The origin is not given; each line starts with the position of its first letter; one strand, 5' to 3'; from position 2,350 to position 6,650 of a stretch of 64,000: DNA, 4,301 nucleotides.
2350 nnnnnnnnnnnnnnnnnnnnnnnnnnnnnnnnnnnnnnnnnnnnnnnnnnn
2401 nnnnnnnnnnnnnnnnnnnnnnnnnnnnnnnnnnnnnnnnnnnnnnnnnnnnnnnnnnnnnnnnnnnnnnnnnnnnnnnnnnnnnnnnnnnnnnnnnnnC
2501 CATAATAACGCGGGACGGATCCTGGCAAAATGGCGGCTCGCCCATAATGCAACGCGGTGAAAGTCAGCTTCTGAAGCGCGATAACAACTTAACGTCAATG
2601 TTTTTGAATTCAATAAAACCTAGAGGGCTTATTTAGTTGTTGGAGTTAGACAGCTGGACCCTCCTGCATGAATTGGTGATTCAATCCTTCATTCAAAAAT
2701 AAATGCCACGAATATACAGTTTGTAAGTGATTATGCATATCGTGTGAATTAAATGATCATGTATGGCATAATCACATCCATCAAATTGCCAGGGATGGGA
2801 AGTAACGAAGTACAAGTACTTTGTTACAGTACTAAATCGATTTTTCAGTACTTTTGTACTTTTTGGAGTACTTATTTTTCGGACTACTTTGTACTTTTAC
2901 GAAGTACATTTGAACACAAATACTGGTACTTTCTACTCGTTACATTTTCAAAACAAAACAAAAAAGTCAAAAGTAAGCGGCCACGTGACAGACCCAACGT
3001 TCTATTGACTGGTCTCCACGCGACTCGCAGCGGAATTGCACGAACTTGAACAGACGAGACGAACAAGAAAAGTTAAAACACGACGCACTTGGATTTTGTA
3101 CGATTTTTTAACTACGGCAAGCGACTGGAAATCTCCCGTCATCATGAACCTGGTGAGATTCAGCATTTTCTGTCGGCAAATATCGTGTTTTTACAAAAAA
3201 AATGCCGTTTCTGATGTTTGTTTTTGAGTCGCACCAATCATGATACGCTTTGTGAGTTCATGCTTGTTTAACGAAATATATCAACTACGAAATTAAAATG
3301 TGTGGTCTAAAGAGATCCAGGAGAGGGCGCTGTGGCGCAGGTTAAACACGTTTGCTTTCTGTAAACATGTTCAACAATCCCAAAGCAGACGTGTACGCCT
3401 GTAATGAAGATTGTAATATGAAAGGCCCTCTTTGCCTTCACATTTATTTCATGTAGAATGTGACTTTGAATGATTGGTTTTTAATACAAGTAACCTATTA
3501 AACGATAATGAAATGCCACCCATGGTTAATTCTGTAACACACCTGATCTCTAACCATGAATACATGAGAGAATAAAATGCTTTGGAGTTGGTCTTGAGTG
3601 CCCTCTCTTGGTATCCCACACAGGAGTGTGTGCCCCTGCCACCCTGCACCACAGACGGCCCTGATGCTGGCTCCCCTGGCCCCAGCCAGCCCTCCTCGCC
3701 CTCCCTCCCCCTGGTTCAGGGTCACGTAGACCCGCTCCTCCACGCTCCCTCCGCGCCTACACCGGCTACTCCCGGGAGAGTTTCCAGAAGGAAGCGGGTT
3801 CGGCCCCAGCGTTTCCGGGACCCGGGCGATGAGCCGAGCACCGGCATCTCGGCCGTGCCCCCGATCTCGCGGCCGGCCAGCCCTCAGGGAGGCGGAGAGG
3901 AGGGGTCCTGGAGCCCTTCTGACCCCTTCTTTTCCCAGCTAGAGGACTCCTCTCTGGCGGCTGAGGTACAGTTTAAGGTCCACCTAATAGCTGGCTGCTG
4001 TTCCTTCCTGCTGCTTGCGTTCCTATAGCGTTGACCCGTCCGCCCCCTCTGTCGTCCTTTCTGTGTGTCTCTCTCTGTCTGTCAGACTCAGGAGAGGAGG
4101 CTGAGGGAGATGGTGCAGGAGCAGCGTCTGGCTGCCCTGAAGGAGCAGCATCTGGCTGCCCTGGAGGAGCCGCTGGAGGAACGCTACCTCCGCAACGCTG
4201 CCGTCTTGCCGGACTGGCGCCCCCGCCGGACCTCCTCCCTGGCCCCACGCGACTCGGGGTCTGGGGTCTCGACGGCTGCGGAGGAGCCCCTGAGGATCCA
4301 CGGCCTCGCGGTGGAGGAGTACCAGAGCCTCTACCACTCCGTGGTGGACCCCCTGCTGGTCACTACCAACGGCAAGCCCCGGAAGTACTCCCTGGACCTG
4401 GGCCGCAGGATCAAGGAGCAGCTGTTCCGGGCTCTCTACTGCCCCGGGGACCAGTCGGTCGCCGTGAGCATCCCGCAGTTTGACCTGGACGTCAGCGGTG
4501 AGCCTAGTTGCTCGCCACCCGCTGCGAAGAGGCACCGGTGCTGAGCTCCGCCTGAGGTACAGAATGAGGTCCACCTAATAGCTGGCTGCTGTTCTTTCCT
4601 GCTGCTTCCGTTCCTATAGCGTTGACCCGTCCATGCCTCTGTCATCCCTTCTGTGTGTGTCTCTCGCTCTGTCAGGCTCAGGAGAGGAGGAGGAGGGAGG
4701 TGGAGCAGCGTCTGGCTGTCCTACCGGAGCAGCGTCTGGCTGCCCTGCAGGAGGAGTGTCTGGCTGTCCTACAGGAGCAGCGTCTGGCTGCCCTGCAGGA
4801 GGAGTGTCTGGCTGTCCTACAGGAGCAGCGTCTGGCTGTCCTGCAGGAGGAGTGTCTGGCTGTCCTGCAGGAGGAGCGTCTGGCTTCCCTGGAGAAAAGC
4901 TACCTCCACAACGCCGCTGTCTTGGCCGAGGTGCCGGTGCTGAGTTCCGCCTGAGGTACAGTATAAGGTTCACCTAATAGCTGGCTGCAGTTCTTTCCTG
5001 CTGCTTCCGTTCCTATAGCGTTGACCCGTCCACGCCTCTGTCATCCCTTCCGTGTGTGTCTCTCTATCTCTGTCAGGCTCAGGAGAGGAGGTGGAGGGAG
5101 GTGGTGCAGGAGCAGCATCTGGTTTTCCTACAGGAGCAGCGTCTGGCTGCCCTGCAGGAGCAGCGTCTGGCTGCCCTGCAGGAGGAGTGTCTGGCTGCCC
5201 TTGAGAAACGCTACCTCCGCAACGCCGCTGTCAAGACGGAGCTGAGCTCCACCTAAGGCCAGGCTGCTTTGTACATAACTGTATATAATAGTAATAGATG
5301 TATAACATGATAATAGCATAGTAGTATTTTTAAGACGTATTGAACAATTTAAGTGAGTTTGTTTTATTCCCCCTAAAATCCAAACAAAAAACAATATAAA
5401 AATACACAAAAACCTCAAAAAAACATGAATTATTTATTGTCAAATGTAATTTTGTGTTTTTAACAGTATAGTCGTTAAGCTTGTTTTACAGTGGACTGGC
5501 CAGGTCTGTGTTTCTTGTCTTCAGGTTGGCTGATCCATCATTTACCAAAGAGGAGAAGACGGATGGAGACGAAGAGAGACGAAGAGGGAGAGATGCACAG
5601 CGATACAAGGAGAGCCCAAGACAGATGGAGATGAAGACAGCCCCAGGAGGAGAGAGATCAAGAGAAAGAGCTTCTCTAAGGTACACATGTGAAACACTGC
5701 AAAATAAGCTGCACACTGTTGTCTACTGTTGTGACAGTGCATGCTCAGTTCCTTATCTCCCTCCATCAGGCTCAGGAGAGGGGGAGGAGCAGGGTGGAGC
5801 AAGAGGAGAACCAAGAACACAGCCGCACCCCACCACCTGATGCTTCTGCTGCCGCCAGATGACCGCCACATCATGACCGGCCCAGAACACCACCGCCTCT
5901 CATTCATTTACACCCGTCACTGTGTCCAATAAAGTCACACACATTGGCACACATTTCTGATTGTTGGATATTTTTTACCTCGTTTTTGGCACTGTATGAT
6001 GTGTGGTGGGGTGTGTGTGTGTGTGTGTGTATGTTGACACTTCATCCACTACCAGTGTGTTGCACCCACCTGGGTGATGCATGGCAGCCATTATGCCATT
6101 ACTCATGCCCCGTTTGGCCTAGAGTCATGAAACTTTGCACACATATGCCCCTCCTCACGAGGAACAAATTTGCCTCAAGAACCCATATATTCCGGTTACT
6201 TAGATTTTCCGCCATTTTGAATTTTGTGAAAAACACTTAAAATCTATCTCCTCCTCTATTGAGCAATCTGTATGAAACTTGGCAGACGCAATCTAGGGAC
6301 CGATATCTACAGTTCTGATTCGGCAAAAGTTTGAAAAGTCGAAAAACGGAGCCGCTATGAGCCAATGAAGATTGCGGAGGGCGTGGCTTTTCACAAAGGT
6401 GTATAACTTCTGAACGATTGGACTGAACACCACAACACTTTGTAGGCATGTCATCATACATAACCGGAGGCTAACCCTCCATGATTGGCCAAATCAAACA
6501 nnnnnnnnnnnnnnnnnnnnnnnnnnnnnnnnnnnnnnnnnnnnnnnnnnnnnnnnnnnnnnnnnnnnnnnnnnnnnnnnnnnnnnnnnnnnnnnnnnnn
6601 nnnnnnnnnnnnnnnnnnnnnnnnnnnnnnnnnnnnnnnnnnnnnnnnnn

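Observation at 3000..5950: Unrecognised coiled-coil gene whose 3' end is a triplicated 'intron plus terminal-exon' module, each copy phase-compatible and carrying its own stop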

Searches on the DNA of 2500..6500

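Call 56: search_rna_families(source=window, start=2500, end=6500, threshold=evalue, max_evalue=1)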
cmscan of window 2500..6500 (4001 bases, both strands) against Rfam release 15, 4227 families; matches with E-value up to 1: 0.
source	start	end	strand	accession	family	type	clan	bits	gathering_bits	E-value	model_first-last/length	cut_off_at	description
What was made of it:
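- Tried and rejected: A scan of 2500-6500 at E<=1 found nothing, so no small RNA is detected in the conserved intron copies or the 3' block (call 56).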
